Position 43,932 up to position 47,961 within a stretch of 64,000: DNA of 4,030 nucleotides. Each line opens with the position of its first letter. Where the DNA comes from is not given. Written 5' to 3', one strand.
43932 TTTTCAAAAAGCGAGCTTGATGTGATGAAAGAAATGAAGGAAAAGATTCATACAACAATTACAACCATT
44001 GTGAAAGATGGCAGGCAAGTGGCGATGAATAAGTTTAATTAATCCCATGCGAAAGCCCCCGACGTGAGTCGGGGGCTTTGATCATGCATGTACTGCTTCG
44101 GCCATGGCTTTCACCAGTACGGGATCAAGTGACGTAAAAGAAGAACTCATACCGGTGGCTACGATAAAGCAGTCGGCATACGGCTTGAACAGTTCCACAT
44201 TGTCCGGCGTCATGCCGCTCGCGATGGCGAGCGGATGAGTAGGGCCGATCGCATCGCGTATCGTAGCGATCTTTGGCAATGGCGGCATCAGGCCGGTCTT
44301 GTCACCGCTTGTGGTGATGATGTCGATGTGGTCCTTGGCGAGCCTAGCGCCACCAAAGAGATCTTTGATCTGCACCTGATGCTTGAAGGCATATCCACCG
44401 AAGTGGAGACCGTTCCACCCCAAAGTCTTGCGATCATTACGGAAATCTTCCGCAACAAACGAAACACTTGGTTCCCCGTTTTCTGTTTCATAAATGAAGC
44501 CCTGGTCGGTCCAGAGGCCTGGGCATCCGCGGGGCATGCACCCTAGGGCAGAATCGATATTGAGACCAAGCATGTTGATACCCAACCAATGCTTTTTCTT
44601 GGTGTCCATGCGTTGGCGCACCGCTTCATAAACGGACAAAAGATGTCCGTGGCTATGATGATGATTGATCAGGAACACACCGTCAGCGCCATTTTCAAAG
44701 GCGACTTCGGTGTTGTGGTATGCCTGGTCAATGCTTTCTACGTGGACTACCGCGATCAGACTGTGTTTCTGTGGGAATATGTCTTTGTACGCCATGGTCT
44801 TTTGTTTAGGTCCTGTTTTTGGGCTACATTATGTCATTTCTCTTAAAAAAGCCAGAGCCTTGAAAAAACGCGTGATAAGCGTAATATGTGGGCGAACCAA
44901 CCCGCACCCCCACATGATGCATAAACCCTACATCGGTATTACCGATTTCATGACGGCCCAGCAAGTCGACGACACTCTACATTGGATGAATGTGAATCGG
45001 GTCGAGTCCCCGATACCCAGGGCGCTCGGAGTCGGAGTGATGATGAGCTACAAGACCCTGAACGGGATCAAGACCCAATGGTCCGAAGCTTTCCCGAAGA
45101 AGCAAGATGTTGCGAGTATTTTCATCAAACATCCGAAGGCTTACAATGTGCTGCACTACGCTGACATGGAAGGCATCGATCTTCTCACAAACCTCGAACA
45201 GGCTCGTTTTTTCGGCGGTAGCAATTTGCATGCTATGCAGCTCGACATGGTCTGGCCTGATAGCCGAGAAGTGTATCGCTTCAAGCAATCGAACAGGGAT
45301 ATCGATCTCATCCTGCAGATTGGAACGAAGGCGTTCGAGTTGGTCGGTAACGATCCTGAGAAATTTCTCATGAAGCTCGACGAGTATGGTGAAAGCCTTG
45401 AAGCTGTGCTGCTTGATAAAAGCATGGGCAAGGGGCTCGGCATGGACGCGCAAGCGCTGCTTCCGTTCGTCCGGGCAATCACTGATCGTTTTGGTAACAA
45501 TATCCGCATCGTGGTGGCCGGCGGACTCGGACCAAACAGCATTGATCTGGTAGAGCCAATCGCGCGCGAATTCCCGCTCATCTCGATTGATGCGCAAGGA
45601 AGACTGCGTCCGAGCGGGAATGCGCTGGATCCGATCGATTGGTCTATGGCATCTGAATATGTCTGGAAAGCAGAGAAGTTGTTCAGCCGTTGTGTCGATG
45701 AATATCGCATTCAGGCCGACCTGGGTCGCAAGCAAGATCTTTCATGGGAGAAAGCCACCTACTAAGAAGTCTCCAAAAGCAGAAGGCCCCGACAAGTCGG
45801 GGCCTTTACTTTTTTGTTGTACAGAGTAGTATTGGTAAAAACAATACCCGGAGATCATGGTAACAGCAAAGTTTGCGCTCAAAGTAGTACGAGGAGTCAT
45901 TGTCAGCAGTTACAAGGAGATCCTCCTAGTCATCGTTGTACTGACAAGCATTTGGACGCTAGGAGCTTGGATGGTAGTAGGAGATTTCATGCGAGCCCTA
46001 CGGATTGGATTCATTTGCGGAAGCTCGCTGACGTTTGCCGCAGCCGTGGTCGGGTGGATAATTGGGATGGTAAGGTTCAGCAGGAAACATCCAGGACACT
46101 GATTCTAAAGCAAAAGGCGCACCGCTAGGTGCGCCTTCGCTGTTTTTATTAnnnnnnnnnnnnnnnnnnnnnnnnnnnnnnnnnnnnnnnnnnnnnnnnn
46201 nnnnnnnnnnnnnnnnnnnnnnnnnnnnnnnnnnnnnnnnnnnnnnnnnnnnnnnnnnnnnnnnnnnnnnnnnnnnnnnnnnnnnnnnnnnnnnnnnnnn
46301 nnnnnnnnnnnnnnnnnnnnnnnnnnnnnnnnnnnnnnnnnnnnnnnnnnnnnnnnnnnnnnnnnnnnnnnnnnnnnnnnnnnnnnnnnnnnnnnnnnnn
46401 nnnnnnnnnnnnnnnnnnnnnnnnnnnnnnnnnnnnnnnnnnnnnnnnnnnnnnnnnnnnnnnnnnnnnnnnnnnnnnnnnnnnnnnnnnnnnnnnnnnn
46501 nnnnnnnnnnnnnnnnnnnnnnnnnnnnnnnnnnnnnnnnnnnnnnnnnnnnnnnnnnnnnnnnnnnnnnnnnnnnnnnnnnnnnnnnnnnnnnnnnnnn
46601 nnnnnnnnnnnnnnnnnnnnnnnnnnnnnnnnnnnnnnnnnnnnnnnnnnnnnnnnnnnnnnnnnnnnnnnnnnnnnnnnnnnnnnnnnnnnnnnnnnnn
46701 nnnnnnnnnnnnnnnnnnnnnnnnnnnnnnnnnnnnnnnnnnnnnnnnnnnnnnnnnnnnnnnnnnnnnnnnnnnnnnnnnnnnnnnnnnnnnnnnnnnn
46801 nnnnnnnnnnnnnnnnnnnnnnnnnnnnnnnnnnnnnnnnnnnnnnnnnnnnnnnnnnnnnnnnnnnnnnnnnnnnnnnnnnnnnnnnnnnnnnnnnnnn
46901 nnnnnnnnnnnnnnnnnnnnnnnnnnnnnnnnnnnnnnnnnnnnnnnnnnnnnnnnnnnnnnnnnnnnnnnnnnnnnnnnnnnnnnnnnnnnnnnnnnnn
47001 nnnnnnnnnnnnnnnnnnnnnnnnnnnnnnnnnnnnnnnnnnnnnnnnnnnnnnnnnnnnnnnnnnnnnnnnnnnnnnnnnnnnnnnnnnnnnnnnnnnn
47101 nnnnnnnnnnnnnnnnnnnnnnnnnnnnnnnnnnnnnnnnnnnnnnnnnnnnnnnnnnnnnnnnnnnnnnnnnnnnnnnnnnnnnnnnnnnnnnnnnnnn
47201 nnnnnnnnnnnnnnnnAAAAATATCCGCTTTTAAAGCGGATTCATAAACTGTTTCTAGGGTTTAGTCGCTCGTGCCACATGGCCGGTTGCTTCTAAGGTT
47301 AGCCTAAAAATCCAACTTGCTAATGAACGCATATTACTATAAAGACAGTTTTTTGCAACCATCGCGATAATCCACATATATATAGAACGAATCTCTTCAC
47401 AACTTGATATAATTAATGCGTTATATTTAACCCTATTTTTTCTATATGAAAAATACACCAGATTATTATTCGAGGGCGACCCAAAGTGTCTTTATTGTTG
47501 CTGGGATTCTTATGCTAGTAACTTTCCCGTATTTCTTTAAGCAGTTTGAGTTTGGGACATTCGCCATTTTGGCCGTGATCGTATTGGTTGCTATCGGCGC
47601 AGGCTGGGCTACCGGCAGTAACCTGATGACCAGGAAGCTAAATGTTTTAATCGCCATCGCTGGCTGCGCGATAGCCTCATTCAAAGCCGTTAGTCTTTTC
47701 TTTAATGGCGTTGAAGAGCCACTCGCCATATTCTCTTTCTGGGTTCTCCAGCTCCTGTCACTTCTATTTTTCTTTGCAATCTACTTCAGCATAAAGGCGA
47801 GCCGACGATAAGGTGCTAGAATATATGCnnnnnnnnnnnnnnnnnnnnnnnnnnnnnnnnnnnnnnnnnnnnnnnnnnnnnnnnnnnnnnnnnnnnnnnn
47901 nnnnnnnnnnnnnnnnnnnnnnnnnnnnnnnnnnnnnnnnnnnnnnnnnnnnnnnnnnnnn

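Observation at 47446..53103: Soluble VirD4/TraG-like ATPase with a long disordered tail, next to an LTD surface protein and an ECF sigma/anti-sigma pair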

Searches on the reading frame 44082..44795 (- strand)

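Call 76: search_protein_families(library=pfam, proteins=[window:44082-44795:-], max_evalue=0.0001)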
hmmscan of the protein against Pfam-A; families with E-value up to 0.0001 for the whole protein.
window:44082-44795:- (237 aa): 1 family
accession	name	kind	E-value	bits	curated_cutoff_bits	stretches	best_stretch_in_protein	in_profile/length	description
PF03437.21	BtpA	-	4.8e-05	23.4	30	0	153-234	169-251/254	BtpA family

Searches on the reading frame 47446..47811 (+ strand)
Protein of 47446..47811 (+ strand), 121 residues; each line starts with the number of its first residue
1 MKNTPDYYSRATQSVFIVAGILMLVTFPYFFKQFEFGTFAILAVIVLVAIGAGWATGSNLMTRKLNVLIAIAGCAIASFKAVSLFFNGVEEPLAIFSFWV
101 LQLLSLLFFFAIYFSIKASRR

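Call 3: search_protein_families(library=pfam, proteins=[window:47446-47811:+], max_evalue=0.01)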
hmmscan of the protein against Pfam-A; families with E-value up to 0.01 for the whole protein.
window:47446-47811:+ (121 aa): 0 families

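Call 4: search_protein_families(library=ncbifam, proteins=[window:47446-47811:+], max_evalue=0.01)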
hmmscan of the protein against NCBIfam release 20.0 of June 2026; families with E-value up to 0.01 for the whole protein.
window:47446-47811:+ (121 aa): 0 families

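Call 62: search_protein_families(library=padloc, proteins=[window:47446-47811:+], max_evalue=0.01)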
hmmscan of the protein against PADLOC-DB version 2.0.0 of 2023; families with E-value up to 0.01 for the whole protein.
window:47446-47811:+ (121 aa): 0 families
